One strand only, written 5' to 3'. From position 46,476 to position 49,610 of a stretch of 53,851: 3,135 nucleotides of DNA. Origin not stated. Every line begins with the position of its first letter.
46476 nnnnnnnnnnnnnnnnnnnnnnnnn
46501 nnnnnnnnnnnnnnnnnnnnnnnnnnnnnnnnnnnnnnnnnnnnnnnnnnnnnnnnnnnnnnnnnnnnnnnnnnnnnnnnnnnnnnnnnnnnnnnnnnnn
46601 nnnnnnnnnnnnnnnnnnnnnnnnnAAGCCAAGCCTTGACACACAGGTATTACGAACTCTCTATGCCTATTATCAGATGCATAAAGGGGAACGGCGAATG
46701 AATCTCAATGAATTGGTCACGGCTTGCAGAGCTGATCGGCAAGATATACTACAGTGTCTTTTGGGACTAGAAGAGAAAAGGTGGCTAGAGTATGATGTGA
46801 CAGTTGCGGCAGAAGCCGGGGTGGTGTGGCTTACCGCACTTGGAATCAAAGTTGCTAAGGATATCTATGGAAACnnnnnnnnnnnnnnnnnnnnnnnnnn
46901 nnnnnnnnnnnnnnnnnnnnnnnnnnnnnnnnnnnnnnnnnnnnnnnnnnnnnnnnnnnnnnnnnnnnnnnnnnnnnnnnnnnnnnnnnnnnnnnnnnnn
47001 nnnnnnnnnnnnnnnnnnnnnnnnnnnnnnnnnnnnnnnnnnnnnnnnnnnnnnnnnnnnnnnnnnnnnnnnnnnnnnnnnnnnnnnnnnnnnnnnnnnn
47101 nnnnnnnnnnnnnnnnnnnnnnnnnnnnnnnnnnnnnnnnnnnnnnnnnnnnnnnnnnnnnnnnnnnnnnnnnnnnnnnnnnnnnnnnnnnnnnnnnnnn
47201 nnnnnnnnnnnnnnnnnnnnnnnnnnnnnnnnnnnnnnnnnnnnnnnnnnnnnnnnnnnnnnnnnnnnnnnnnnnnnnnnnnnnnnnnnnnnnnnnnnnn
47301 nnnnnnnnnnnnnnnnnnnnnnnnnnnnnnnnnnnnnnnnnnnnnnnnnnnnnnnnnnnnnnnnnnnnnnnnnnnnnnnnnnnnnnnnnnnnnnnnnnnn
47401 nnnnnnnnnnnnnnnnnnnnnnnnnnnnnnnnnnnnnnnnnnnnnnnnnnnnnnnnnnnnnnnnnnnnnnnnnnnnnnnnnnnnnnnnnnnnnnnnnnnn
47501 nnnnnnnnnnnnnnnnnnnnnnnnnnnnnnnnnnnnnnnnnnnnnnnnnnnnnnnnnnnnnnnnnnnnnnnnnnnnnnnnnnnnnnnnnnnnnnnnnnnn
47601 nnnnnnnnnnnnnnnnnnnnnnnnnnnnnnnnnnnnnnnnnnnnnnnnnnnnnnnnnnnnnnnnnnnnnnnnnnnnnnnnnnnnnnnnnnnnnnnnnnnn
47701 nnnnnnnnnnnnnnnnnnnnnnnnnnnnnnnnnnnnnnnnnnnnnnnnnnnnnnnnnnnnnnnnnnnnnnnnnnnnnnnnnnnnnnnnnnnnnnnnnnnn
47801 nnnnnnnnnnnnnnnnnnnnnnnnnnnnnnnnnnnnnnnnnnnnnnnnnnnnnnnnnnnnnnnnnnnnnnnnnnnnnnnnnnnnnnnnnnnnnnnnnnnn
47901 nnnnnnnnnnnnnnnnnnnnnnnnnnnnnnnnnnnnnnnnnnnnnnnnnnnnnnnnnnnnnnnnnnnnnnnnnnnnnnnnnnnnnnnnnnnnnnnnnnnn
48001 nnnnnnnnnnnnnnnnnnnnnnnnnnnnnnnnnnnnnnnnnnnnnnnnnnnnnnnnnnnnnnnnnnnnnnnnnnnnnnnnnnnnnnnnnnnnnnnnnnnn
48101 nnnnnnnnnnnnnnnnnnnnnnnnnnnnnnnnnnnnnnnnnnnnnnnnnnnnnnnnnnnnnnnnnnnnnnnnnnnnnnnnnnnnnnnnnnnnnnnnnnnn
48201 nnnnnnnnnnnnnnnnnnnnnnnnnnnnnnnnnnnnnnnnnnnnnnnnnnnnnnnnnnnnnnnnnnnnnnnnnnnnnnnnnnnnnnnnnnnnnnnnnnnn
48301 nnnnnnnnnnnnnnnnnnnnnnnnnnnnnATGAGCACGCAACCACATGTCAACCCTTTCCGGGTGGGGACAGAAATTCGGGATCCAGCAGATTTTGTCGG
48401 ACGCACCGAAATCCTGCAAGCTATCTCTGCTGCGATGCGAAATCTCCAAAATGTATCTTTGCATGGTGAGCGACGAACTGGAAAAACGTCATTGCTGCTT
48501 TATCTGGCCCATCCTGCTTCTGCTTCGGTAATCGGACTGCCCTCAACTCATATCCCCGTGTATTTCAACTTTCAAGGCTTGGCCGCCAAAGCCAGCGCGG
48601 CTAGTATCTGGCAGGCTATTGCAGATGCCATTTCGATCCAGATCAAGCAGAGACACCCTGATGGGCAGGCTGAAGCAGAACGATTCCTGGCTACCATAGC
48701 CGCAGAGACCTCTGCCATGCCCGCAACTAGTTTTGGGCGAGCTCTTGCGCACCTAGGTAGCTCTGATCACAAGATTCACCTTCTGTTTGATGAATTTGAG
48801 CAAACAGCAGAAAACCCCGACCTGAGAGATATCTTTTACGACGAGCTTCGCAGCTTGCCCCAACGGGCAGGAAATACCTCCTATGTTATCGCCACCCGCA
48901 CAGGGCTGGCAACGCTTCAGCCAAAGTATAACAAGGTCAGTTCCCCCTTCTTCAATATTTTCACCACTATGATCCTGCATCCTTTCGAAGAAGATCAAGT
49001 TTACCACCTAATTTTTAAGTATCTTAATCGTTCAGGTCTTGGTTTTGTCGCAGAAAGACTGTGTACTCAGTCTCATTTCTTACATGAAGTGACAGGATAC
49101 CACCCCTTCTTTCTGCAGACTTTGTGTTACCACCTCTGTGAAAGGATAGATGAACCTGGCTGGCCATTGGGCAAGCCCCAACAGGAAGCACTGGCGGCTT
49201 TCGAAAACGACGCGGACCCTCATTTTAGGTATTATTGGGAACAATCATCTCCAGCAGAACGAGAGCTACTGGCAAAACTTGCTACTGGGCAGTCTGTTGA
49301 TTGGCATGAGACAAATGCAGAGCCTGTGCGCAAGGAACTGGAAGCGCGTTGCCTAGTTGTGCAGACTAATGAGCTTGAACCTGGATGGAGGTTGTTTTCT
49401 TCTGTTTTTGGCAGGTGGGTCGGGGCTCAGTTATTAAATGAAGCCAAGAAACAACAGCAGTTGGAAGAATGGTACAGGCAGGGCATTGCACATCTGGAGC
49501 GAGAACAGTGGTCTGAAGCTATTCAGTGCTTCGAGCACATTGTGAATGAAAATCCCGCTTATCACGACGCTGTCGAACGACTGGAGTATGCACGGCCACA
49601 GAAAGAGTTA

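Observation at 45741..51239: Candidate new conflict/defence system: PNP-fold nucleosidase effector + two P-loop NTPases (one TPR- and membrane-linked) in a translationally coupled operon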

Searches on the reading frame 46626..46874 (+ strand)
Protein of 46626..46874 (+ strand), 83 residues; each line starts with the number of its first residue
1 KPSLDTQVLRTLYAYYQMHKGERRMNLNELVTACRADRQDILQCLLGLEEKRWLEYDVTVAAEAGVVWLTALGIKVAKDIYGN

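Call 54: search_solved_structures(query=A4, max_evalue=10, show_alignments=2)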
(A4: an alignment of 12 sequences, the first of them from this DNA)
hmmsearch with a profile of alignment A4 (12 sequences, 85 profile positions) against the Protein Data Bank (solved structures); distinct sequences matched with E-value up to 10: 37.
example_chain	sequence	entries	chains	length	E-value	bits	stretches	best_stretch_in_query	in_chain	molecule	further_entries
2qvo_A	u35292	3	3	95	0.042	17.5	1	7-83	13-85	Uncharacterized protein AF_1382 | Protein AF_1382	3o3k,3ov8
9j89_D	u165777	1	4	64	0.15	15.7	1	3-57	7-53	Z-DNA-binding protein 1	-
4krg_A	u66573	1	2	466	0.24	15.1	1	10-57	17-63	Phosphoethanolamine N-methyltransferase 1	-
2lnb_A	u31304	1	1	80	0.29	14.8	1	3-57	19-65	Z-DNA-binding protein 1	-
9j8g_A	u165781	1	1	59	0.33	14.6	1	3-56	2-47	Z-DNA-binding protein 1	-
28vy_4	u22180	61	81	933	0.37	14.5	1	20-55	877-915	DNA replication licensing factor MCM4 | Minichromosome Maintenance 4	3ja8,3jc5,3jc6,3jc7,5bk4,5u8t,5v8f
1j75_A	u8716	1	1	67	0.42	14.3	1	2-56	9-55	Tumor Stroma and Activated Macrophage Protein DLM-1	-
5u8s_4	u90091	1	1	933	0.52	14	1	20-55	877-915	DNA replication licensing factor MCM4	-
6fi9_A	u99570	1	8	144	0.53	14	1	30-82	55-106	Transcriptional regulator ZitR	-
2heo_A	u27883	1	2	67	0.61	13.8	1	2-57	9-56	Z-DNA binding protein 1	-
7cnd_C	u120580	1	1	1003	0.7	13.6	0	5-37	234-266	CRM1 isoform 1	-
7dbg_C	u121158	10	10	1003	0.72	13.5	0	5-37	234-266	CRM1 isoform 1 | Exportin-1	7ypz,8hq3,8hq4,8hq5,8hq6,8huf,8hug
9ogo_C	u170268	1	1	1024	0.74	13.5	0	5-37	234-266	Exportin-1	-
6m60_C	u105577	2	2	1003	0.76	13.5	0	5-37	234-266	Exportin-1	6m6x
4hay_C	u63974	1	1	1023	0.76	13.5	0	5-37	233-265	Exportin-1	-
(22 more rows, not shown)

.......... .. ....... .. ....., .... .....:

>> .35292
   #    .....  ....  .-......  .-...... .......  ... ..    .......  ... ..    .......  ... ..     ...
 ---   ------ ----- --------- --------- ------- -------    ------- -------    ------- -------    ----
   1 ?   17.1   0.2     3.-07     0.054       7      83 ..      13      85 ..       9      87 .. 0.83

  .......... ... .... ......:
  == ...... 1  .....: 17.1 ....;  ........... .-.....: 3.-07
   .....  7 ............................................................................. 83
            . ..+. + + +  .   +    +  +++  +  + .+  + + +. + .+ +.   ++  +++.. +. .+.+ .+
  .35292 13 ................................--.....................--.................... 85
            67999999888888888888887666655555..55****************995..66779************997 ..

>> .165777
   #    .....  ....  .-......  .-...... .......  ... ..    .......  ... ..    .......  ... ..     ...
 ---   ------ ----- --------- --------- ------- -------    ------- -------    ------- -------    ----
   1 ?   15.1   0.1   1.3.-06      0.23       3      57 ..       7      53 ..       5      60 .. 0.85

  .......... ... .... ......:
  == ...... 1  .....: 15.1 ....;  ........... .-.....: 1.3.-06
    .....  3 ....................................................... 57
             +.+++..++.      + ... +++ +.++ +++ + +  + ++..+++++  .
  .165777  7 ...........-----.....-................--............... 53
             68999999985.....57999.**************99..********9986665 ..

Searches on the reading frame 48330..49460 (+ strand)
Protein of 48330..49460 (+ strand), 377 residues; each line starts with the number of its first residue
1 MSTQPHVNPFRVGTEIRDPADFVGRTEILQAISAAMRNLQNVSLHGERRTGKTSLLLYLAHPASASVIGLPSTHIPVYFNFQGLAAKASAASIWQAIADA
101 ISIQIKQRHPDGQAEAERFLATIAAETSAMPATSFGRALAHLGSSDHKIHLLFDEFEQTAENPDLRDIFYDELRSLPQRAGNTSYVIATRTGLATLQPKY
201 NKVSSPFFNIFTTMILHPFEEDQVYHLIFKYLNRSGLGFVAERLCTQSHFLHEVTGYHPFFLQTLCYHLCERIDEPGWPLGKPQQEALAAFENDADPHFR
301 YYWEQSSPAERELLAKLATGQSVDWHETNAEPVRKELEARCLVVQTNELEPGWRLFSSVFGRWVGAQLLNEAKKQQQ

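Call 26: find_homologous_proteins(query=window:48330-49460:+)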
Query window:48330-49460:+ (377 aa): 206 proteins with E <= 0.001 among 8000 candidates; the best 120 are listed.
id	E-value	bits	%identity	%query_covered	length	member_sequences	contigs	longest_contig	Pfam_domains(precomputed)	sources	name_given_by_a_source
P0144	2.6e-146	506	65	97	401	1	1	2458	PF20702.4,PF13191.13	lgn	-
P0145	1.4e-134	467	59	97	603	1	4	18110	PF20702.4,PF03781.23,PF13191.13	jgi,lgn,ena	-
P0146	1.9e-133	463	59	97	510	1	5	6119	PF20702.4,PF05729.19,PF00072.31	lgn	-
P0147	3.4e-131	456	58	97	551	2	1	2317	PF20702.4,PF14516.13,PF04471.19,PF13191.13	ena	-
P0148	1.9e-130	453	58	98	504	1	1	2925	PF20702.4,PF13191.13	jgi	jgi:hypothetical protein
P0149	3.0e-128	446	55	100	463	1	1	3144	PF20702.4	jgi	jgi:hypothetical protein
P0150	2.5e-126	440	56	97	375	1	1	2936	PF20702.4,PF13191.13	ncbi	-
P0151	1.2e-125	438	55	99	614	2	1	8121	PF20702.4,PF03781.23,PF01637.25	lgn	-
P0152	1.8e-124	434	57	95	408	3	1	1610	PF20702.4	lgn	-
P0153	9.4e-115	402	53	96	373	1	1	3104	PF20702.4,PF14516.13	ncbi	-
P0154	1.9e-110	388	52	100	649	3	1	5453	PF20702.4,PF13191.13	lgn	-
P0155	6.8e-110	386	50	97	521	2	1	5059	PF00072.31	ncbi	-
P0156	1.4e-106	375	64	75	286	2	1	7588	PF20702.4,PF13191.13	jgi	jgi:AAA+ ATPase superfamily predicted ATPase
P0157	1.9e-100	355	47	96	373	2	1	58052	PF20702.4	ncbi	ncbi:hypothetical protein GMMP13_930005 [Candidatus Magnetomoraceae bacterium gMMP-13]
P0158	3.8e-99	350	58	72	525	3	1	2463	PF20702.4,PF03781.23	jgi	jgi:formylglycine-generating enzyme required for sulfatase activity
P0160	1.2e-83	299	43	95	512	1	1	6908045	PF20702.4,PF03781.23,PF14516.13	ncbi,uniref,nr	ncbi:AAA ATPase-like domain-containing protein [Desulfonema limicola]|uniref:AAA ATPase-like domain-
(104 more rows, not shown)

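Call 29: find_encoding_contigs(protein=P0160, flank=8000, max_places=1)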
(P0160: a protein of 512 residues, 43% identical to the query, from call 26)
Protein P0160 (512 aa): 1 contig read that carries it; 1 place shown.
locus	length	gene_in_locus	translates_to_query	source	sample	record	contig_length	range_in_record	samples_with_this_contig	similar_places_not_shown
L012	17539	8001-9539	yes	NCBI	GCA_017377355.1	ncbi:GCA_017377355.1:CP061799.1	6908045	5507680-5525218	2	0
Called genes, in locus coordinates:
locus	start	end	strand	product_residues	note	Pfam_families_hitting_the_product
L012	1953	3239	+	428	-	PF03714:PUD (weak), PF28217:FAM81B (faint), PF04513:Baculo_PEP_C (faint), PF01442:Apolipoprotein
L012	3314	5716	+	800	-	-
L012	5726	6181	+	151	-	-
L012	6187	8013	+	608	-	PF00656:Peptidase_C14, PF13401:AAA_22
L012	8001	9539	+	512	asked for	PF14516:AAA_35 (weak), PF20702:nSTAND2 (faint), PF03781:FGE-sulfatase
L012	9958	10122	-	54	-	-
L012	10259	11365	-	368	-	PF00589:Phage_integrase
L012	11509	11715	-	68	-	-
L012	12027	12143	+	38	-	-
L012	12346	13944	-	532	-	-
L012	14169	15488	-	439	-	PF02086:MethyltransfD12 (faint)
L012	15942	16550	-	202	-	-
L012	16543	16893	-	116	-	PF01807:Zn_ribbon_DnaG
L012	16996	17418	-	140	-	-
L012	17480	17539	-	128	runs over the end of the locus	-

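Call 37: find_encoding_contigs(protein=P0149, flank=4000, max_places=1)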
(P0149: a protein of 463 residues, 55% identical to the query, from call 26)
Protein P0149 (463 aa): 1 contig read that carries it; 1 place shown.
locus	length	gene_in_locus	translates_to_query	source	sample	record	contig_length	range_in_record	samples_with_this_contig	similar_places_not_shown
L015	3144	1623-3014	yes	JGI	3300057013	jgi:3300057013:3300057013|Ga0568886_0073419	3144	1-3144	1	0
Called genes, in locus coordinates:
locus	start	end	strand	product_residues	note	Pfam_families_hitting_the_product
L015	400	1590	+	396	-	PF01048:PNP_UDP_1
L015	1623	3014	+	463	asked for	PF20702:nSTAND2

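Call 79: find_encoding_contigs(protein=P0157, flank=7000, max_places=1)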
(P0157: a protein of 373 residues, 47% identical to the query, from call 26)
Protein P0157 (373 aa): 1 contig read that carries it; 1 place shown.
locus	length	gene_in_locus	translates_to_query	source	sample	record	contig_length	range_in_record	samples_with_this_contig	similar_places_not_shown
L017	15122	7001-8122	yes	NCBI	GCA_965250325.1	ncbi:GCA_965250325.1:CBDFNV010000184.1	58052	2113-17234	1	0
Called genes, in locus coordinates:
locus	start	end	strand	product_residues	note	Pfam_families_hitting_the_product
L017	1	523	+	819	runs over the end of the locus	-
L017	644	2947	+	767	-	PF20782:TssR_VWA (weak), PF24909:vWA_SIBA-E (weak), PF00092:VWA (weak)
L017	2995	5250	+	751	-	PF00092:VWA (weak)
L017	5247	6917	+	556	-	PF01637:ATPase_2 (weak), PF00004:AAA (faint), PF13173:AAA_14 (faint), PF13401:AAA_22 (faint), PF13676:TIR_2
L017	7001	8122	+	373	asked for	PF20702:nSTAND2 (weak)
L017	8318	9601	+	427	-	PF23381:Beta-prop_IFT122_1st (faint), PF23409:Beta-prop_EML (faint), PF23586:Beta-prop_NWD2_C (faint), PF24807:WD40_CDC20-Fz (faint), PF25172:Beta-prop_WDR3_2nd (faint), PF24814:WD40_Prp19 (weak), PF25174:Beta-prop_THOC3 (weak), PF23414:Beta-prop_EML_2 (weak), +3 more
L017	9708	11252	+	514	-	PF05362:Lon_C (weak), PF13541:ChlI, PF01078:Mg_chelatase, PF05496:RuvB_N (faint), PF00158:Sigma54_activat (weak), PF07728:AAA_5, PF00493:MCM (weak), PF13335:Mg_chelatase_C, +1 more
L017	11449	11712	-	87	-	-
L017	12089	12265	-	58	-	-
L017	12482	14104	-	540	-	PF00384:Molybdopterin, PF01568:Molydop_binding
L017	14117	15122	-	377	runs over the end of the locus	PF13510:Fer2_4, PF22117:Fer4_Nqo3, PF12838:Fer4_7, PF13183:Fer4_8 (weak), PF13187:Fer4_9 (weak), PF14697:Fer4_21 (weak), PF04879:Molybdop_Fe4S4, PF00384:Molybdopterin, +2 more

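Call 80: find_encoding_contigs(protein=P0145, flank=7000, max_places=1)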
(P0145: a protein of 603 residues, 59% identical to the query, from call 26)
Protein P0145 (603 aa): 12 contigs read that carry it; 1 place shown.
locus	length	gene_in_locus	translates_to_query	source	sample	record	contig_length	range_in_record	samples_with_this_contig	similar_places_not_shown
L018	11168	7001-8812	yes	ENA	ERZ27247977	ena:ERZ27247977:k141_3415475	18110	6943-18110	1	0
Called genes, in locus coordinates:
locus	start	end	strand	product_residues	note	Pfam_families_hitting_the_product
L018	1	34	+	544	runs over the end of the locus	PF00009:GTP_EFTU, PF03144:GTP_EFTU_D2, PF25461:Beta-barrel_SelB, PF09106:WHD_2nd_SelB, PF09107:WHD_3rd_SelB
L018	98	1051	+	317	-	PF00574:CLP_protease (weak), PF25145:NfeD1b_N, PF01343:Peptidase_S49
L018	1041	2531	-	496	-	PF01551:Peptidase_M23, PF06347:SH3_4 (faint), PF08239:SH3_3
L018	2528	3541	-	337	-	PF02625:XdhC_CoxI, PF13478:XdhC_C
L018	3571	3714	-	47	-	-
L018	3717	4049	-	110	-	PF01909:NTP_transf_2, PF18765:Polbeta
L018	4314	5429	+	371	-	PF04471:Mrr_cat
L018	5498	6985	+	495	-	PF13401:AAA_22 (weak)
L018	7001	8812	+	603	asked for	PF13191:AAA_16 (faint), PF20702:nSTAND2 (weak), PF03781:FGE-sulfatase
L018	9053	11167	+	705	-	?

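Call 85: search_dna_similar(query=window:48330-49460:+, collection=plasmids, mode=protein, max_evalue=0.001, max_rows=15)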
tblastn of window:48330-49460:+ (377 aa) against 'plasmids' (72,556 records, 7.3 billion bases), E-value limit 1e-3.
No match.

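Call 93: find_related_loci(query=A2, collection=viral_contigs, flank=6000)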
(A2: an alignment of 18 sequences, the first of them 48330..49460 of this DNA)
Query A2 (377 aa) in viral_contigs; peptide patterns used: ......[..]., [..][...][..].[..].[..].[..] (x = any residue, [..] = any of these).
87 stretches matched a pattern, but none encodes a relative of the query by tblastn (E <= 1e-3).
